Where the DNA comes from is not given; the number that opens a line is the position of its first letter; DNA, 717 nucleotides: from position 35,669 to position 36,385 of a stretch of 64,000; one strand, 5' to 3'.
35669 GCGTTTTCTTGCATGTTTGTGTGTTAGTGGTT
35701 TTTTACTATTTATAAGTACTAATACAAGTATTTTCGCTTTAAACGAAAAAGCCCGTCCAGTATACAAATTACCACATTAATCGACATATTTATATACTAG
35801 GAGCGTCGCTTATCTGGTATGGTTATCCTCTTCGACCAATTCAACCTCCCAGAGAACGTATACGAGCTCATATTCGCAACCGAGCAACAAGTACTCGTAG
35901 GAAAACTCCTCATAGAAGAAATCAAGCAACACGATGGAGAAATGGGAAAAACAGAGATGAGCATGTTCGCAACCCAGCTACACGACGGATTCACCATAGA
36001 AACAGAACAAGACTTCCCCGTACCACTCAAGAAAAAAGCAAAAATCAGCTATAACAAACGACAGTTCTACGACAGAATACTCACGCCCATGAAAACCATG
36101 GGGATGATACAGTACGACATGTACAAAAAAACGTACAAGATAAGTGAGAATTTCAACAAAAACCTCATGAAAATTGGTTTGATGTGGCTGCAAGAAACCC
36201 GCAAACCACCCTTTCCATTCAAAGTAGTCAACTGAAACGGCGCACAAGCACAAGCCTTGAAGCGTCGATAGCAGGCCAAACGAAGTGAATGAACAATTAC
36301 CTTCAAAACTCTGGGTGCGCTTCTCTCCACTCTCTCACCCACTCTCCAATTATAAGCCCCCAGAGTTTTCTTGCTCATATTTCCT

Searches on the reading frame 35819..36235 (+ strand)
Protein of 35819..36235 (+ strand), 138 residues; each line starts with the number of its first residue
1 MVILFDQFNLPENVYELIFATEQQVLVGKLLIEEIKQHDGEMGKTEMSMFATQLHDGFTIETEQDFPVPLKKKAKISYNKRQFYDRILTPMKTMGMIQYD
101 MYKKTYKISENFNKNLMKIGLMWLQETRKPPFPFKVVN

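Call 11: search_protein_families(library=pfam, proteins=[window:35819-36235:+], max_evalue=0.01)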
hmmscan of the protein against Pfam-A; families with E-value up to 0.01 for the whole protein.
window:35819-36235:+ (138 aa): 1 family
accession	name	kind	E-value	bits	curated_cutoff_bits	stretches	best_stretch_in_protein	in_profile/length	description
PF07852.16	DUF1642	-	0.0065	17.4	27.8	0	43-107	49-110/138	Protein of unknown function (DUF1642)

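Call 13: find_encoding_contigs(protein=window:35819-36235:+, flank=5000, max_places=8)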
Protein window:35819-36235:+ (138 aa): 23 contigs read that carry it; 7 places shown.
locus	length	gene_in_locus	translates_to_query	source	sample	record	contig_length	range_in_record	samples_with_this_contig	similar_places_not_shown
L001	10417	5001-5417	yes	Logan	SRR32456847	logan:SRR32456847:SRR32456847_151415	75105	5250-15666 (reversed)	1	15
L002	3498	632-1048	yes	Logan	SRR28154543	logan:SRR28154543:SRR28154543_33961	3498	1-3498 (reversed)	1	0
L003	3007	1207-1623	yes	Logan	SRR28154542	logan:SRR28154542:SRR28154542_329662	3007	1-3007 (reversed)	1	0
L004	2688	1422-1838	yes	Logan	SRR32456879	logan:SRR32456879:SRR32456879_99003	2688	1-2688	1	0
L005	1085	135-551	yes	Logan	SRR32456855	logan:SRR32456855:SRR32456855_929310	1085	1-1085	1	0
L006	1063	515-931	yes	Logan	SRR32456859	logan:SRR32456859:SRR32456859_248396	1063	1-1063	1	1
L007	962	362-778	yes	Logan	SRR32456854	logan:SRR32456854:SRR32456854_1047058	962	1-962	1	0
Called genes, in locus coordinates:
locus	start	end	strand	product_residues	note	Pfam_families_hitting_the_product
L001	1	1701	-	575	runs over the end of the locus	PF04675:DNA_ligase_A_N, PF01068:DNA_ligase_A_M, PF04679:DNA_ligase_A_C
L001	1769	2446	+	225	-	PF00881:Nitroreductase, PF14512:TM1586_NiRdase (faint), PF00881:Nitroreductase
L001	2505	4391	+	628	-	PF00270:DEAD (faint), PF04851:ResIII (faint), PF06733:DEAD_2, PF13307:Helicase_C_2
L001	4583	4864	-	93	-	-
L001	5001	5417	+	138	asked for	-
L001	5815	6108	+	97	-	-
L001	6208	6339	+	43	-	-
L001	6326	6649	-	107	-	-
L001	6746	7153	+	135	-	PF11969:DcpS_C, PF01230:HIT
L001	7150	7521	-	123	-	-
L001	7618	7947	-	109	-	-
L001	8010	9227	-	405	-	PF00801:PKD (faint), PF17803:Cadherin_4 (faint), PF17963:Big_9 (faint), PF18911:PKD_4 (faint), PF19410:DUF5980 (faint), PF18981:InlK_D3 (faint)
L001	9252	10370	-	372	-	PF00226:DnaJ, PF27659:CHP02642 (faint), PF01556:DnaJ_C, PF00684:DnaJ_CXXCXGXG, PF27439:DnaJ_C_2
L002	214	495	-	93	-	-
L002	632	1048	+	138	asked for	-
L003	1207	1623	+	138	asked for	-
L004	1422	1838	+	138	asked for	-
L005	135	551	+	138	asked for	-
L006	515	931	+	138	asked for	-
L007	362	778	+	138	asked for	-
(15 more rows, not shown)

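Call 16: find_homologous_proteins(query=window:35819-36235:+, max_evalue=0.001)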
Query window:35819-36235:+ (138 aa): 3673 proteins with E <= 0.001 among 3677 candidates; the best 120 are listed.
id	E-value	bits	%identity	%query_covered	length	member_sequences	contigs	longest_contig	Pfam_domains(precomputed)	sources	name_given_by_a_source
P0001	3.4e-78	278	90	99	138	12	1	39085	-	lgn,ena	-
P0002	3.9e-75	268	88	99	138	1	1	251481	-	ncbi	-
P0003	4.8e-75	268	89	99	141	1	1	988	-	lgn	-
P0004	5.6e-72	258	84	99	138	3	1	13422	-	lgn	-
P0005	4.1e-71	255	82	99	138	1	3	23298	-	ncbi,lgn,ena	-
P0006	1.7e-69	250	82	99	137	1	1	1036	-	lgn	-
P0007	8.0e-69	248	80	99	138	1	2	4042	-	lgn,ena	-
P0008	1.4e-65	237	81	99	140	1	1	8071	-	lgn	-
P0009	3.3e-65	236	75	99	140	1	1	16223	-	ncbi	-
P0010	1.7e-64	234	76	99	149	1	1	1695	-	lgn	-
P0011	2.0e-63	230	75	99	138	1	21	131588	-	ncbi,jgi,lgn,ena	jgi:hypothetical protein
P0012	3.1e-63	230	75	97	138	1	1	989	-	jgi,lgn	-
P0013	3.7e-63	229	75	99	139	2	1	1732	-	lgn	-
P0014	3.9e-63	229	77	97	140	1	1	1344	-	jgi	jgi:hypothetical protein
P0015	3.9e-63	229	75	99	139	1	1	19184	-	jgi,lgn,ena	-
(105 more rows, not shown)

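Call 17: find_related_loci(query=window:35819-36235:+, collection=genome_contigs, flank=4000)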
Query window:35819-36235:+ (138 aa) in genome_contigs; peptide patterns used: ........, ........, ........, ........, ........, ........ (x = any residue, [..] = any of these).
599 stretches matched a pattern (row limit reached: there are more); 585 encode a relative of the query (tblastn E <= 1e-3); the best 80 are kept; 80 distinct loci.
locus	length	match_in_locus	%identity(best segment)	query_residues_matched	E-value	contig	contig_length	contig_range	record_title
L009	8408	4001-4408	90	1-136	2e-82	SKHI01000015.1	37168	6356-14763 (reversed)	MAG: Candidatus Woesearchaeota archaeon isolate CSBr16_197 CSBr16-462, whole genome shotgun sequence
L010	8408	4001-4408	88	1-136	2e-80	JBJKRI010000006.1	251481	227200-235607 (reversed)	MAG: Candidatus Woesearchaeota archaeon isolate Bin_55 S1Ck127_522272_flag_0_multi_11.9996_len_251481, whole genome shot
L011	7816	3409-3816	86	1-136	4e-79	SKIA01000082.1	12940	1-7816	MAG: Candidatus Woesearchaeota archaeon isolate CSBr16_4 CSBr16-4964, whole genome shotgun sequence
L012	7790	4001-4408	82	1-136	7e-77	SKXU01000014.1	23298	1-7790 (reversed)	MAG: Candidatus Woesearchaeota archaeon isolate CSSed162cmB_258 CSSed16-2cmB-4226, whole genome shotgun sequence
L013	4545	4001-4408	75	1-136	1e-68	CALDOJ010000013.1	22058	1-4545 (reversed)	MAG TPA_asm: Candidatus Woesearchaeota archaeon isolate ERR2206790_bin.73_CONCOCT_v1.1_MAG genome assembly, contig: ERZ8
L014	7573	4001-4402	73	1-135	6e-67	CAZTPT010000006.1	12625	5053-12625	MAG TPA_asm: uncultured Methanosarcinales archaeon isolate SRP216583_co2_73 genome assembly, contig: NODE_4033_length_12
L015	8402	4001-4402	75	1-134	4e-67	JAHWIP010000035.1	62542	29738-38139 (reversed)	MAG: Candidatus Woesearchaeota archaeon isolate YT2_088 k127_22684656, whole genome shotgun sequence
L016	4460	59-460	74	1-134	4e-67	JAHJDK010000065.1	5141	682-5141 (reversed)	MAG: Nanoarchaeota archaeon isolate Modern_marine.mb.57 Modern_marine.mb.57_k141_696524, whole genome shotgun sequence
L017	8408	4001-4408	74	1-136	6e-67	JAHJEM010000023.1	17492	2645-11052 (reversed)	MAG: Nanoarchaeota archaeon isolate Modern_marine_glass_biofilm.mb.128 Modern_marine_gla.mb.128_k141_210456, whole genom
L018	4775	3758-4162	76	1-134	7e-67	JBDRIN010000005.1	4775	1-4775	MAG: archaeon isolate MEGAHIT-group-1.588 k141_4423983, whole genome shotgun sequence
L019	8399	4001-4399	74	1-133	2e-66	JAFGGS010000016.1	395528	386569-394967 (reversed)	MAG: Candidatus Woesearchaeota archaeon isolate Zod_Metabat.140 k87_10007506, whole genome shotgun sequence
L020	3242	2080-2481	74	1-134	1e-66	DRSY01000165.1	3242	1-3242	MAG TPA_asm: Candidatus Woesearchaeota archaeon isolate HyVt-71 Ga0136651_10025449, whole genome shotgun sequence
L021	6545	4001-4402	75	1-134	6e-66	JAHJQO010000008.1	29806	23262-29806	MAG: Nanoarchaeota archaeon isolate OS_PC_MetaG.mb.11 OS_PC_MetaG.mb.11_k141_66042, whole genome shotgun sequence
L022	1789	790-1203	69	1-138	2e-68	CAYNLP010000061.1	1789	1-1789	MAG TPA_asm: uncultured Methanosarcinales archaeon isolate SRP185896_co1_144 genome assembly, contig: NODE_133033_length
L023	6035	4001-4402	73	1-134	1e-65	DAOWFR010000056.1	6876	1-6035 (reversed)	MAG TPA_asm: Methanobacteriota archaeon isolate CSMAG_1970 CSMAG_1970_k141_5746569_length_6876_cov_12.0000, whole genome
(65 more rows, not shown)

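Call 31: find_encoding_contigs(protein=P0004, flank=3000, max_places=3)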
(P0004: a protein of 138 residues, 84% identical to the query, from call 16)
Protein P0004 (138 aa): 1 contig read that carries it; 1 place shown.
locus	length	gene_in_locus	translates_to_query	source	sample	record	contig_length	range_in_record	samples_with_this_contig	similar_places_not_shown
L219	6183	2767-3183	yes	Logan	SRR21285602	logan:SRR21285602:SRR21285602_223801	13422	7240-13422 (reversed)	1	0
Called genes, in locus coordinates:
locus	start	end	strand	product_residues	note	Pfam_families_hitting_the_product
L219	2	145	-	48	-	?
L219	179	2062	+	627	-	PF00270:DEAD (faint), PF04851:ResIII (faint), PF06733:DEAD_2, PF13307:Helicase_C_2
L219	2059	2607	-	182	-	-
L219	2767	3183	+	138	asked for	-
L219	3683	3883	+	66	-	-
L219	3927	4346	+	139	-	PF14520:HHH_5, PF21794:RAD51D_N (weak)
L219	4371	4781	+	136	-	PF11969:DcpS_C, PF01230:HIT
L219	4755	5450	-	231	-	PF04029:2-ph_phosp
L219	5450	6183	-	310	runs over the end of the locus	PF08271:Zn_Ribbon_TF, PF00382:TFIIB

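Call 32: find_encoding_contigs(protein=P0008, flank=3000, max_places=3)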
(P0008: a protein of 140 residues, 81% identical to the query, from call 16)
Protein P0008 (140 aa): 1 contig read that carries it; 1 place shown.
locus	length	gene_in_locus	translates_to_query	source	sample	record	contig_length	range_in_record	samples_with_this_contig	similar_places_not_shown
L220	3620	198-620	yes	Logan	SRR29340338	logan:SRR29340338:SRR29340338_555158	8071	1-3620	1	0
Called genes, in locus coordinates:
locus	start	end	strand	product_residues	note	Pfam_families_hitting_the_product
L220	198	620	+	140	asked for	-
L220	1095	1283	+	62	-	-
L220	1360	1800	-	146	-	PF00293:NUDIX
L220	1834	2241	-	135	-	PF00293:NUDIX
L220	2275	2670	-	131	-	-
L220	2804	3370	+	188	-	PF03167:UDG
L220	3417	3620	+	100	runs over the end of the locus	-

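Call 33: find_encoding_contigs(protein=P0007, flank=3000, max_places=3)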
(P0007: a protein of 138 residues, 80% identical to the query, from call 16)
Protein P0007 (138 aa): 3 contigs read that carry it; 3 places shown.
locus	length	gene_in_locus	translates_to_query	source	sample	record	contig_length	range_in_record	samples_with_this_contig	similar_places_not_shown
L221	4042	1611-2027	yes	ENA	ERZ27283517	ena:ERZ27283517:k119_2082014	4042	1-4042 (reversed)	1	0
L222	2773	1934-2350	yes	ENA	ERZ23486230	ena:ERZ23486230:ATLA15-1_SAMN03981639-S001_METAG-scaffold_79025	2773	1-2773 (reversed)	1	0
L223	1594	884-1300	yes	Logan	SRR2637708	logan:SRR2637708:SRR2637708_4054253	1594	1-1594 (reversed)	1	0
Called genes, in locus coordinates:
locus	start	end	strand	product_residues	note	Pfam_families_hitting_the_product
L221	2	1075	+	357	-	?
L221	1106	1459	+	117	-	-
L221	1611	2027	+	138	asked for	-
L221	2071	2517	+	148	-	-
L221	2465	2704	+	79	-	-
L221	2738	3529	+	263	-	-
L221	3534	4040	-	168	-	?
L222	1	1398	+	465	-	?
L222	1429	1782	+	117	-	-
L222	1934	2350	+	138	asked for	-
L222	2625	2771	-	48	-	?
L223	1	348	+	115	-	?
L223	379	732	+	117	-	-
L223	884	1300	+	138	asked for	-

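Call 44: search_protein_families(library=ncbifam, proteins=[window:35819-36235:+], max_evalue=0.1)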
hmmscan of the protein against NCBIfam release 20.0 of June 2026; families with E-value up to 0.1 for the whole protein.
window:35819-36235:+ (138 aa): 0 families

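Call 45: search_solved_structures(query=window:35819-36235:+, max_evalue=1)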
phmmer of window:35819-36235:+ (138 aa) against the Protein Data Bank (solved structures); distinct sequences matched with E-value up to 1: 1.
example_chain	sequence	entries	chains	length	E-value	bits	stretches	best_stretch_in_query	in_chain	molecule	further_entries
7enh_A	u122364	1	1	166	0.54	13.8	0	12-86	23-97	CRISPR-associated endonuclease Cas9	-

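Call 50: search_solved_structures(query=A4, max_evalue=10)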
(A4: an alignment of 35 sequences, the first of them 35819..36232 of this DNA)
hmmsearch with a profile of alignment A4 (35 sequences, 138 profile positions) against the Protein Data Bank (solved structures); distinct sequences matched with E-value up to 10: 0.

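Call 56: predict_structure(alignment_id=A4)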
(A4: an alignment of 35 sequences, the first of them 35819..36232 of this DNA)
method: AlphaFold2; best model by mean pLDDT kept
length: 138 residues; sequences in the alignment: 35
mean_pLDDT: 77.2   pTM: 0.65
mean pLDDT of the five models: 77.2, 72.9, 71.6, 71.3, 66.5
residues with pLDDT >= 90: 0; 70-90: 113; 50-70: 17; < 50: 8
segments of 3 or more residues with pLDDT < 50: 68-72
pLDDT, mean of each block of 10 residues (from residue 1): 68 80 84 85 85 69 48 63 87 88 86 83 80 74
secondary structure, 60 per line:
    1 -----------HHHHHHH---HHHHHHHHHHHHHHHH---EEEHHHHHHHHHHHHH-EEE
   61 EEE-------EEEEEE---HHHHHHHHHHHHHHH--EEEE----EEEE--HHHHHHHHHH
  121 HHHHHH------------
elements in order: H12-18 H22-37 E41-43 H44-56 E58-63 E71-76 H80-94 E97-100 E105-108 H111-126

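Call 59: fold_search(model_id=the predicted structure, library=pdb)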
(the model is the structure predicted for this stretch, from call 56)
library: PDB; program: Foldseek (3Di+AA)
matches with E <= 10: 463; with E <= 0.001: 0
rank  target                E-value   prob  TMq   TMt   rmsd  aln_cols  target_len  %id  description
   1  9gmb_E                5.6e-02  0.60  0.30  0.22  11.1       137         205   11  MukEF in complex with the phage protein gp5.9 (released 2025-03-26)
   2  5ndv_C9               8.2e-02  0.57  0.26  0.26   8.4       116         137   14  Crystal structure of Paromomycin bound to the yeast 80S ribosome (released 2017-12-13)
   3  7ls1_B3               1.1e-01  0.60  0.32  0.32   9.1       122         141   11  80S ribosome from mouse bound to eEF2 (Class II) (released 2021-11-03)
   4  7pzy_U                1.1e-01  0.35  0.22  0.21  11.4        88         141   11  Structure of the vacant Candida albicans 80S ribosome (released 2022-05-18)
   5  7r81_U2               1.2e-01  0.57  0.27  0.26   8.1       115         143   10  Structure of the translating Neurospora crassa ribosome arrested by cycloheximide (released 2021-12-01)
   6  4v7h_AT               1.3e-01  0.38  0.23  0.23  11.3        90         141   16  Structure of the 80S rRNA and proteins and P/E tRNA for eukaryotic ribosome based on cryo-EM map of Thermomyces lanug (released 2014-07-09)
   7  7d4i_SU               1.4e-01  0.60  0.31  0.31   7.9       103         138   13  Cryo-EM structure of 90S small ribosomal precursors complex with the DEAH-box RNA helicase Dhr1 (State F) (released 2021-10-06)
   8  3u21_A                1.4e-01  0.75  0.34  0.41   9.2       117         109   12  Crystal structure of a Fragment of Nuclear factor related to kappa-B-binding protein (residues 370-495) (NFRKB) from H (released 2011-11-02)
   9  2d1h_A                1.5e-01  0.84  0.40  0.50   4.9       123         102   14  Crystal structure of ST1889 protein from thermoacidophilic archaeon Sulfolobus tokodaii (released 2006-09-05)
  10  9n73_NP               1.5e-01  0.51  0.33  0.34   9.9       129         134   12  SSU processome maturation and disassembly, State G (released 2025-10-29)
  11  8jdj_AF               1.5e-01  0.38  0.30  0.29  12.1       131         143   14  Structure of the Human cytoplasmic Ribosome with human tRNA Asp(Q34) and mRNA(GAU) (released 2023-12-06)
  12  6y0g_ST               1.6e-01  0.63  0.37  0.36  10.6       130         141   14  Structure of human ribosome in classical-PRE state (released 2020-04-15)
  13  6d90_UU               1.7e-01  0.63  0.35  0.35   8.9       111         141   14  Mammalian 80S ribosome with a double translocated CrPV-IRES, P-site tRNA and eRF1. (released 2018-06-06)
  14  5lzs_TT               2.0e-01  0.57  0.35  0.35  10.6       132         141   11  Structure of the mammalian ribosomal elongation complex with aminoacyl-tRNA, eEF1A, and didemnin B (released 2016-11-30)
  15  6y57_ST               2.1e-01  0.54  0.36  0.35  10.1       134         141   11  Structure of human ribosome in hybrid-PRE state (released 2020-04-15)
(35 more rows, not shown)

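Call 100: search_protein_families(library=phrogs, proteins=[window:35819-36235:+], max_evalue=0.01)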
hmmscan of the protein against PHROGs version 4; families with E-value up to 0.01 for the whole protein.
window:35819-36235:+ (138 aa): 0 families

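Call 101: search_protein_families(library=padloc, proteins=[window:35819-36235:+], max_evalue=0.01)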
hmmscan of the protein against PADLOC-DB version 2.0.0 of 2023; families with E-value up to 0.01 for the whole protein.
window:35819-36235:+ (138 aa): 0 families
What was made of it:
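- Tried and rejected: Pfam, NCBIfam, PHROGs, PADLOC and PDB sequence searches found nothing (calls 11, 44, 45, 50, 100, 101).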
